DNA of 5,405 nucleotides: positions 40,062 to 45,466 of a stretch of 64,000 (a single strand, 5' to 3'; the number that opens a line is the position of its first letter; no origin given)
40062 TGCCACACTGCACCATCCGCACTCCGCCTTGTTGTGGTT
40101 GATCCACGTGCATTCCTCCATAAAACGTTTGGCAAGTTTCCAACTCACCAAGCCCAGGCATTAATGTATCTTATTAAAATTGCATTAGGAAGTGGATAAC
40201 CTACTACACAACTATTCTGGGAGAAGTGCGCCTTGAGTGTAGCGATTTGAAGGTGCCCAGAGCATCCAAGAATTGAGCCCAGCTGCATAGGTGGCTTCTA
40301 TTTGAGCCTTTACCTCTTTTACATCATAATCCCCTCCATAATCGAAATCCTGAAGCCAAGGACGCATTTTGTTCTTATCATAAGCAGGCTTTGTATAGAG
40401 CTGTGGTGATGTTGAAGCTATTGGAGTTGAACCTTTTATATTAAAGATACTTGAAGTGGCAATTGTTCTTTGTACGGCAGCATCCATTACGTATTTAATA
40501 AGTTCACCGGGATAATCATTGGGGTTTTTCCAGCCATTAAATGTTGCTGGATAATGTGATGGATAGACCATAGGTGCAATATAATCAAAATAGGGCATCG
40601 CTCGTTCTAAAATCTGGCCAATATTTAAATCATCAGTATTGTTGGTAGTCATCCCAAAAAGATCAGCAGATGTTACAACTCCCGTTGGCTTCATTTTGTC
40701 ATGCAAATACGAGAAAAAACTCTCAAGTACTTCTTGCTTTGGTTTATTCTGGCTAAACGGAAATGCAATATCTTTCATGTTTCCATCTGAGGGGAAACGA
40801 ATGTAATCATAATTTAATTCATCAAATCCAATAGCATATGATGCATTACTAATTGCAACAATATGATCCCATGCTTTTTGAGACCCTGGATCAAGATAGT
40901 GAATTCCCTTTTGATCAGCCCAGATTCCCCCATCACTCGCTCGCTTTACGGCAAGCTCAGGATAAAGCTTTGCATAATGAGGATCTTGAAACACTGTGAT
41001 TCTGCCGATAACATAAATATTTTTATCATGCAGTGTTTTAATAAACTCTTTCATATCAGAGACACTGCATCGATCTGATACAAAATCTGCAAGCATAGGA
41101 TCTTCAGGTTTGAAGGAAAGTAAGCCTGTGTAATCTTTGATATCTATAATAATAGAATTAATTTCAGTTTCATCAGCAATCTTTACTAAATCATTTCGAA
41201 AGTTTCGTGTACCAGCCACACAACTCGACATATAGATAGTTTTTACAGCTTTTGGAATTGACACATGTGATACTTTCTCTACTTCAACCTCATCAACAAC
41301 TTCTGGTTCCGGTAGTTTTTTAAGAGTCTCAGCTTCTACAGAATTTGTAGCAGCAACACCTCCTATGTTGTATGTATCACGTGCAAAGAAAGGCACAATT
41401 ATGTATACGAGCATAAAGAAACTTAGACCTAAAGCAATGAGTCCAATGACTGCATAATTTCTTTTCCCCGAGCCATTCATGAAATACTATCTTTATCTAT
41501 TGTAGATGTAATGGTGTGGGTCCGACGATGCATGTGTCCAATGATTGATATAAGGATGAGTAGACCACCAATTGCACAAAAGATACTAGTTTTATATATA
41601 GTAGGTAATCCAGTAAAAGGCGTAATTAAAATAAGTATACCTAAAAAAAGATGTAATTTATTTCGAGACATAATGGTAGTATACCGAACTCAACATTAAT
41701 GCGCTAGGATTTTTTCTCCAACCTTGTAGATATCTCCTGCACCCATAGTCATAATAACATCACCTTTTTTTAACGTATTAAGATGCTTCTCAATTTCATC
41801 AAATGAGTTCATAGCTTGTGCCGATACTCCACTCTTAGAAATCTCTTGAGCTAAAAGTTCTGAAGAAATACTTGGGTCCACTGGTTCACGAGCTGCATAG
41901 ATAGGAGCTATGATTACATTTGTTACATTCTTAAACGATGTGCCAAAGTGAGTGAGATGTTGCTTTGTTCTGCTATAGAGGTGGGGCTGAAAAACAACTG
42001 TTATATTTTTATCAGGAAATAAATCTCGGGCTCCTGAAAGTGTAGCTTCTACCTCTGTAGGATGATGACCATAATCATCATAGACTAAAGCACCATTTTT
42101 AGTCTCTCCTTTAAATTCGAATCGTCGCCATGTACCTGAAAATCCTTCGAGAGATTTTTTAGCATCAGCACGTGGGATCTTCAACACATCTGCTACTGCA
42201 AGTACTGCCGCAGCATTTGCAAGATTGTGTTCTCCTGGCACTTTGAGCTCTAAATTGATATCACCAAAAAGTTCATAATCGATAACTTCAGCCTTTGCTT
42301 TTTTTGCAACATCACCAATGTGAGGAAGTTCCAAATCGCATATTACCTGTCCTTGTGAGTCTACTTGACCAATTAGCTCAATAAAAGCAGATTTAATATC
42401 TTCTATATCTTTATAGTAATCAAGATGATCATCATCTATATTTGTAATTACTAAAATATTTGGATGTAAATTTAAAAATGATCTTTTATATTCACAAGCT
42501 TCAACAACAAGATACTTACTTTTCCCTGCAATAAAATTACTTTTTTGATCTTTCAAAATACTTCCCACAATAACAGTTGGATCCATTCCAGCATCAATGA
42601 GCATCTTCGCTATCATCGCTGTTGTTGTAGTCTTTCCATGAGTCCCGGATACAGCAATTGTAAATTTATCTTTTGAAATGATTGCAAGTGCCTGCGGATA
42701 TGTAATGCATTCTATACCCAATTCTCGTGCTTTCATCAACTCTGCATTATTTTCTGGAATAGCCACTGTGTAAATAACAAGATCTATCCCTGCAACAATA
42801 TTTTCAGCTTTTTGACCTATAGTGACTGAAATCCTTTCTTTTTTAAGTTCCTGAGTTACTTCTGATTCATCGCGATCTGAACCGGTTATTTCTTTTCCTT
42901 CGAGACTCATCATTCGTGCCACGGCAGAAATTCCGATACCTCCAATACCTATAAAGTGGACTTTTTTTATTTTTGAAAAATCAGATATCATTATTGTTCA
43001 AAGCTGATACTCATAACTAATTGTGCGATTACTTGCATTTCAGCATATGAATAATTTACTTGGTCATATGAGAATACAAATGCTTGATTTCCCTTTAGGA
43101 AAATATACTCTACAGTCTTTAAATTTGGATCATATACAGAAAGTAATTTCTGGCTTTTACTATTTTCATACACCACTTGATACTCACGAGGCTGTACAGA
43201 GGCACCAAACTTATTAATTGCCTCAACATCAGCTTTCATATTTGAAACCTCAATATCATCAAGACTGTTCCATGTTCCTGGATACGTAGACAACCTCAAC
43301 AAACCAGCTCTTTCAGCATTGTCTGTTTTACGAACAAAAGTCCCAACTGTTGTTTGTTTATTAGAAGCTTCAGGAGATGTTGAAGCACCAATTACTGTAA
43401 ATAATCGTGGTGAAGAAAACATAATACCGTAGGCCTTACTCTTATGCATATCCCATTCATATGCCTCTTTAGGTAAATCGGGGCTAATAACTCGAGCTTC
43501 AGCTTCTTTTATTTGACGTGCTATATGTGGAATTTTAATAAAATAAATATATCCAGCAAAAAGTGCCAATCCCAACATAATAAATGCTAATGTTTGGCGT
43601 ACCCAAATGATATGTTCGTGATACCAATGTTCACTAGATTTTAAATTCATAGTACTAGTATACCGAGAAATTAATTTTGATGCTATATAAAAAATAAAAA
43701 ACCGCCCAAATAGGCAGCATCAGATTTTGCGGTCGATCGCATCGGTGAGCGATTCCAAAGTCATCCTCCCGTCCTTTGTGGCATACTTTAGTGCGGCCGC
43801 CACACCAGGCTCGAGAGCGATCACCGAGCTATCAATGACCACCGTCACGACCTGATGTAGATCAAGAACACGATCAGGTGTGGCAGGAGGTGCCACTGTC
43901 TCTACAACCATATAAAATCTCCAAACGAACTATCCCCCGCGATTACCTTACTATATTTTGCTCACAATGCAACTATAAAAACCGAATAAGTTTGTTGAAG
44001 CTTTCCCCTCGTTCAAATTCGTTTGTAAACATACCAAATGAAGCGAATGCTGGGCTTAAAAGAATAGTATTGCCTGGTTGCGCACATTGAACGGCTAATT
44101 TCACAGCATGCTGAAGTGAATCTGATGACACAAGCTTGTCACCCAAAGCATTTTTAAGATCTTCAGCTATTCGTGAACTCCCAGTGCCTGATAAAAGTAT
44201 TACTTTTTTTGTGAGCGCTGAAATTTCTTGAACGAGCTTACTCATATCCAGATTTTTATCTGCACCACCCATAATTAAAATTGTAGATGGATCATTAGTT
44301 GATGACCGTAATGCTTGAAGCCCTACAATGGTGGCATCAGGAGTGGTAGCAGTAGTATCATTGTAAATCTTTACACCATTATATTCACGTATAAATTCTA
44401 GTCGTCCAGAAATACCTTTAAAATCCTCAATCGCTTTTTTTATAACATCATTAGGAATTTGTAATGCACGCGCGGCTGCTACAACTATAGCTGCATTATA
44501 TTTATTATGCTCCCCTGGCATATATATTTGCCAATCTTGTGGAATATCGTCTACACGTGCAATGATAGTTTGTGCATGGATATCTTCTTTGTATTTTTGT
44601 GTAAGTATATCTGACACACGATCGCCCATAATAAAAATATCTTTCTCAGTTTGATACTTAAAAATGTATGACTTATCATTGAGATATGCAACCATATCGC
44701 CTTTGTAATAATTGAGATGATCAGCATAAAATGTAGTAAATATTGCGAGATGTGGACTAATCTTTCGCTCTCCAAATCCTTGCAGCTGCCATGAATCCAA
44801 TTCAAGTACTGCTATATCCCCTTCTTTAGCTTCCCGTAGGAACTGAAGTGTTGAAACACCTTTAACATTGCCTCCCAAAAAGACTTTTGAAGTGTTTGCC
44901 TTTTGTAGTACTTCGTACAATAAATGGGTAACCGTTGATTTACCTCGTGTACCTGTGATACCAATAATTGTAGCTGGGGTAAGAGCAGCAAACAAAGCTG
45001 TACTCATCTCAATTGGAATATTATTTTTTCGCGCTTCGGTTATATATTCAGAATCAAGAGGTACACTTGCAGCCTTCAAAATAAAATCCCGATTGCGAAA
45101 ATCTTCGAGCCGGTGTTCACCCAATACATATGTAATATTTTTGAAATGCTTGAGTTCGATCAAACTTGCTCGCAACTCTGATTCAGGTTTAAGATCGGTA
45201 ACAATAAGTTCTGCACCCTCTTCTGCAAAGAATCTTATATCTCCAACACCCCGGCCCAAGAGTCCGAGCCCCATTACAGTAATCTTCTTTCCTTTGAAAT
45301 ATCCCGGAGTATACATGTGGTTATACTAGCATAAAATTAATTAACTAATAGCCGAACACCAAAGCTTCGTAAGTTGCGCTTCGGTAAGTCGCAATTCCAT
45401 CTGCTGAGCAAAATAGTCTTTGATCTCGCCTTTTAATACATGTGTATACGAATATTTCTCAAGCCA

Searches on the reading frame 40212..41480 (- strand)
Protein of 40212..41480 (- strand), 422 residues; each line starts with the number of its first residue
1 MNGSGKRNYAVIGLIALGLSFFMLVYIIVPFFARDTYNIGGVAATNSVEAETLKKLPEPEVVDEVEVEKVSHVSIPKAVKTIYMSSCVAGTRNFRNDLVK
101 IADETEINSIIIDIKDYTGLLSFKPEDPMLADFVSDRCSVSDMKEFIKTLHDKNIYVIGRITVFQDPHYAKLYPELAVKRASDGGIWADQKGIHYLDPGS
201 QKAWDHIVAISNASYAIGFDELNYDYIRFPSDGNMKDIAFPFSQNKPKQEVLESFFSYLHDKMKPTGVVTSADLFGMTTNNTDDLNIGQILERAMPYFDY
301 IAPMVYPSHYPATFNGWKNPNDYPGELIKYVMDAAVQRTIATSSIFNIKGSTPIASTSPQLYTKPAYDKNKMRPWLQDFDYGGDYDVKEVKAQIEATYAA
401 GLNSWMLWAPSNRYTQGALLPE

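Call 4: search_protein_families(library=pfam, proteins=[window:40212-41480:-], max_evalue=0.01)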
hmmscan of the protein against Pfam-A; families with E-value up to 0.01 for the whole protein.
window:40212-41480:- (422 aa): 2 families
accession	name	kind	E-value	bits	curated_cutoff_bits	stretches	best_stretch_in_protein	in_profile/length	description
PF13200.12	DUF4015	-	3.4e-86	289.6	27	1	82-414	2-313/313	Putative glycosyl hydrolase domain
PF14871.12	GHL6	-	0.0033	18.1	35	1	97-186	4-88/132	Hypothetical glycosyl hydrolase 6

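Call 20: search_protein_families(library=ncbifam, proteins=[window:40212-41480:-], max_evalue=0.001)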
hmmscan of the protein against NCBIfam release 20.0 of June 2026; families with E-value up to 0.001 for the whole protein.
window:40212-41480:- (422 aa): 0 families

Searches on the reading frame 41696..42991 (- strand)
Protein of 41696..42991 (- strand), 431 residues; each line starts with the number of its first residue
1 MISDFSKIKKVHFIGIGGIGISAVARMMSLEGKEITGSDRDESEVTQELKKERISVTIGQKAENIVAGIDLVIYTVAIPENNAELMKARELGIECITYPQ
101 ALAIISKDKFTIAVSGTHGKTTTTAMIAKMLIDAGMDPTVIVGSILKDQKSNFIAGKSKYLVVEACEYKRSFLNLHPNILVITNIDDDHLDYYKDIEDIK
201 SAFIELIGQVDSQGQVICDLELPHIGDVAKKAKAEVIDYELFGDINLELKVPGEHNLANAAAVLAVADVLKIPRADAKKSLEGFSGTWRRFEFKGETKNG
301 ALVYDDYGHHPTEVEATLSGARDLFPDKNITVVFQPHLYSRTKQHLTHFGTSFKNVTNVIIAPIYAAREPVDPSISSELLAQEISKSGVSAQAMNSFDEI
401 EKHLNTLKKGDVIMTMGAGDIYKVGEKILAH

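Call 4: search_protein_families(library=pfam, proteins=[window:41696-42991:-], max_evalue=0.01)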
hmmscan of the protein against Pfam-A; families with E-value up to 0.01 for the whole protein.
window:41696-42991:- (431 aa): 5 families
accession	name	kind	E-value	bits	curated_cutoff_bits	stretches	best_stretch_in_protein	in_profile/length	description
PF08245.18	Mur_ligase_M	-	2e-22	80.6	24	1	114-239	1-145/200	Mur ligase middle domain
PF02875.26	Mur_ligase_C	-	7.4e-21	75.7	28.4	1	289-419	1-127/127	Mur ligase, glutamate ligase domain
PF01225.30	Mur_ligase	-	3.1e-20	72.8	21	1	10-108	1-93/95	Mur ligase family, catalytic domain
PF21799.2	MurD-like_N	-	0.00031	21.4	27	1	9-96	1-87/88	Mur ligase MurD-like, N-terminal domain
PF01262.27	AlaDh_PNT_C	-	0.0036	17.2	23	1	10-85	30-109/214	Alanine dehydrogenase/PNT, C-terminal domain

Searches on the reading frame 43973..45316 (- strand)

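Call 23: search_protein_families(library=pfam, proteins=[window:43973-45316:-], max_evalue=0.001)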
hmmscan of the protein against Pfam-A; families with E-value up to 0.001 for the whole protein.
window:43973-45316:- (447 aa): 3 families
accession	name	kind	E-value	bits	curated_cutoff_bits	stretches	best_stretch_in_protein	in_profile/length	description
PF08245.18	Mur_ligase_M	-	5.5e-20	72.6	24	1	120-243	1-136/200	Mur ligase middle domain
PF02875.26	Mur_ligase_C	-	4.3e-17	63.6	28.4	1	304-423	1-126/127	Mur ligase, glutamate ligase domain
PF21799.2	MurD-like_N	-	1.5e-06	28.9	27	1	10-102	1-86/88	Mur ligase MurD-like, N-terminal domain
